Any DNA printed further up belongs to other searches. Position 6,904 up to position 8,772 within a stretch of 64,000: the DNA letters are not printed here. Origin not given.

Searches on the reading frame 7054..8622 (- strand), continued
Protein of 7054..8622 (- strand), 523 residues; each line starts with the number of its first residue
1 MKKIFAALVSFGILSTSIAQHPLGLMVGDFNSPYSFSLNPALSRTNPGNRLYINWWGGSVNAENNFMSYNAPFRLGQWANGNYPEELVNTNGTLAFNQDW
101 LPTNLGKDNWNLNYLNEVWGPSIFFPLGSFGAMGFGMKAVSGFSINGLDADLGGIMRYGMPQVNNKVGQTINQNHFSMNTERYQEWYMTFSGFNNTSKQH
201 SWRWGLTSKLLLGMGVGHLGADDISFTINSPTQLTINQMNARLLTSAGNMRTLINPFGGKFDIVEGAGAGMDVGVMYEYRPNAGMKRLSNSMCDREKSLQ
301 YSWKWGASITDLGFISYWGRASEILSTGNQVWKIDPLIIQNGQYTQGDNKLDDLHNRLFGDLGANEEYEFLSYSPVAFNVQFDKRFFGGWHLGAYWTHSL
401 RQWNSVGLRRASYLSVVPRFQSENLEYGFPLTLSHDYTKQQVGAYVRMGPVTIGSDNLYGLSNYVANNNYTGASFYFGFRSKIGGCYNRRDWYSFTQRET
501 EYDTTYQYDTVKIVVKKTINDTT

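Call 42: search_protein_families(library=pfam, proteins=[L082:9995-12094:+, L078:9701-11797:+, L075:9881-12499:+, L059:9983-12439:+, L044:9872-12136:+, L041:714-3218:+, L057:9382-11655:+, L043:9983-11524:+, L073:9824-12184:+, L017:9989-13942:+], max_evalue=0.01)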
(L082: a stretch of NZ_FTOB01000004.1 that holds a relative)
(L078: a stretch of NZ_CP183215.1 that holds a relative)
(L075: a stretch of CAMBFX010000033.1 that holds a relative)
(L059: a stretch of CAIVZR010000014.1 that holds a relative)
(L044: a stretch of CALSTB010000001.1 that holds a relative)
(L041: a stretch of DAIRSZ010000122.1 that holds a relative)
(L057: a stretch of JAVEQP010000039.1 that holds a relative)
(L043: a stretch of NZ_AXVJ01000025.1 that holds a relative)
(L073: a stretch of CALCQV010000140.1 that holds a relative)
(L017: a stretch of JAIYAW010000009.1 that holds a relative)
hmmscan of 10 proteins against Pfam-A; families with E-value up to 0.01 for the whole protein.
L082:9995-12094:+ (699 aa): 3 families
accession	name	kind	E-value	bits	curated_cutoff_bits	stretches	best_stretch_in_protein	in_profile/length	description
PF18990.6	DUF5723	-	1.2e-47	163.9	26.8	1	40-430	1-375/376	Family of unknown function (DUF5723)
PF00691.25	OmpA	-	4.8e-23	81.8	27.2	1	596-691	1-98/98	OmpA family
PF02412.23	TSP_3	-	0.0015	18.6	25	0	549-564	15-30/36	Thrombospondin type 3 repeat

L078:9701-11797:+ (698 aa): 3 families
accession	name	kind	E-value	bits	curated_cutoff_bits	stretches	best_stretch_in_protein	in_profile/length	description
PF18990.6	DUF5723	-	3.2e-47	162.4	26.8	1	42-430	1-375/376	Family of unknown function (DUF5723)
PF00691.25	OmpA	-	7.7e-22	77.9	27.2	1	595-690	1-98/98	OmpA family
PF02412.23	TSP_3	-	1.8e-06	28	25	0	461-477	14-30/36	Thrombospondin type 3 repeat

L075:9881-12499:+ (872 aa): 4 families
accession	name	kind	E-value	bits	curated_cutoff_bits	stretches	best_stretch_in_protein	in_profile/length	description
PF18990.6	DUF5723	-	1.5e-43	150.4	26.8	1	62-472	1-375/376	Family of unknown function (DUF5723)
PF00691.25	OmpA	-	2.6e-22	79.4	27.2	1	770-864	2-98/98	OmpA family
PF02412.23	TSP_3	-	1.6e-07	31.3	25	0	538-556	15-33/36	Thrombospondin type 3 repeat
PF05359.17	DUF748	-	0.00079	18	50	0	764-808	877-921/1037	Domain of Unknown Function (DUF748)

L059:9983-12439:+ (818 aa): 3 families
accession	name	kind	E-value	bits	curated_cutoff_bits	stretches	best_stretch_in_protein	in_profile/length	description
PF00691.25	OmpA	-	4.2e-23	82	27.2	1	716-810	2-98/98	OmpA family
PF02412.23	TSP_3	-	8.2e-10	38.7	25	0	607-624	15-32/36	Thrombospondin type 3 repeat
PF05359.17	DUF748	-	0.0059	15.1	50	0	708-776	875-943/1037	Domain of Unknown Function (DUF748)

L044:9872-12136:+ (754 aa): 2 families
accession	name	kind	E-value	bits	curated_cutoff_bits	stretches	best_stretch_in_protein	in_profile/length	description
PF18990.6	DUF5723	-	5.5e-33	115.6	26.8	1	49-476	1-376/376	Family of unknown function (DUF5723)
PF05036.18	SPOR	-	3e-07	31.1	21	1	673-735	3-65/76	SPOR domain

L041:714-3218:+ (834 aa): 3 families
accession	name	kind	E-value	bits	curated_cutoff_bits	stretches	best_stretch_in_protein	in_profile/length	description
PF18990.6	DUF5723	-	5e-40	138.8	26.8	1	43-455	1-376/376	Family of unknown function (DUF5723)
PF02412.23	TSP_3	-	3.7e-27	94.1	25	4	621-639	15-33/36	Thrombospondin type 3 repeat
PF00691.25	OmpA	-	2.6e-23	82.6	27.2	1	732-826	2-98/98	OmpA family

L057:9382-11655:+ (757 aa): 5 families
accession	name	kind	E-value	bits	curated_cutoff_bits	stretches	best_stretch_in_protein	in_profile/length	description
PF18990.6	DUF5723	-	5.5e-49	168.3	26.8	1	45-442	1-375/376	Family of unknown function (DUF5723)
PF00691.25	OmpA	-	3.1e-23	82.4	27.2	1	654-748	2-98/98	OmpA family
PF02412.23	TSP_3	-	3.6e-20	71.8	25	4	528-545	15-32/36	Thrombospondin type 3 repeat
PF05901.16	Excalibur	-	5.2e-05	24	22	0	545-562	17-34/36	Excalibur calcium-binding domain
PF05359.17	DUF748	-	0.00094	17.8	50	0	647-693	876-922/1037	Domain of Unknown Function (DUF748)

L043:9983-11524:+ (513 aa): 1 family
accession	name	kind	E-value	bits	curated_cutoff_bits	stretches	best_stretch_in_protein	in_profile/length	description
PF18990.6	DUF5723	-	9.8e-38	131.2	26.8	1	41-465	1-376/376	Family of unknown function (DUF5723)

L073:9824-12184:+ (786 aa): 3 families
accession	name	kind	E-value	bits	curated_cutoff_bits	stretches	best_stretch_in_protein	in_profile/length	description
PF18990.6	DUF5723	-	2.8e-38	133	26.8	1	45-442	1-375/376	Family of unknown function (DUF5723)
PF00691.25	OmpA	-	9e-23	80.9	27.2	1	683-777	2-98/98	OmpA family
PF02412.23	TSP_3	-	1.4e-18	66.7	25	2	607-630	12-34/36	Thrombospondin type 3 repeat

L017:9989-13942:+ (1317 aa): 10 families
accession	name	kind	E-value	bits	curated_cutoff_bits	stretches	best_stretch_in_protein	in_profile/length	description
PF18990.6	DUF5723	-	6.5e-26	92.3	26.8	1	178-471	108-376/376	Family of unknown function (DUF5723)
PF04102.17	SlyX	-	3.1e-06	28.2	30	0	999-1044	10-55/67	SlyX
PF08614.16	ATG16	-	1.3e-05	25.9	33.7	2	1138-1303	5-179/200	Autophagy protein 16 (ATG16)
PF24245.1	INO80F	-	2e-05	25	25.1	0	820-842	1-23/47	INO80 complex subunit F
PF13166.12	AAA_13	-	8.9e-05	21.8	36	1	1130-1302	283-457/713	AAA domain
PF00038.26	Filament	-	0.00012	22.3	40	1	1114-1214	16-112/313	Intermediate filament protein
PF10473.14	CENP-F_leu_zip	-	0.00041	20.9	34.5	1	736-836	7-108/140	Leucine-rich repeats of kinetochore protein Cenp-F/LEK1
PF09787.14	Golgin_A5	-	0.00072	19.6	31.7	1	699-853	38-194/305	Golgin subfamily A member 5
PF03836.20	RasGAP_C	-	0.0012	19.4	26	1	1185-1267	9-91/137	RasGAP C-terminus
PF13851.11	GAS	-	0.0075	16.1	32.3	1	1136-1298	22-190/200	Growth-arrest specific micro-tubule binding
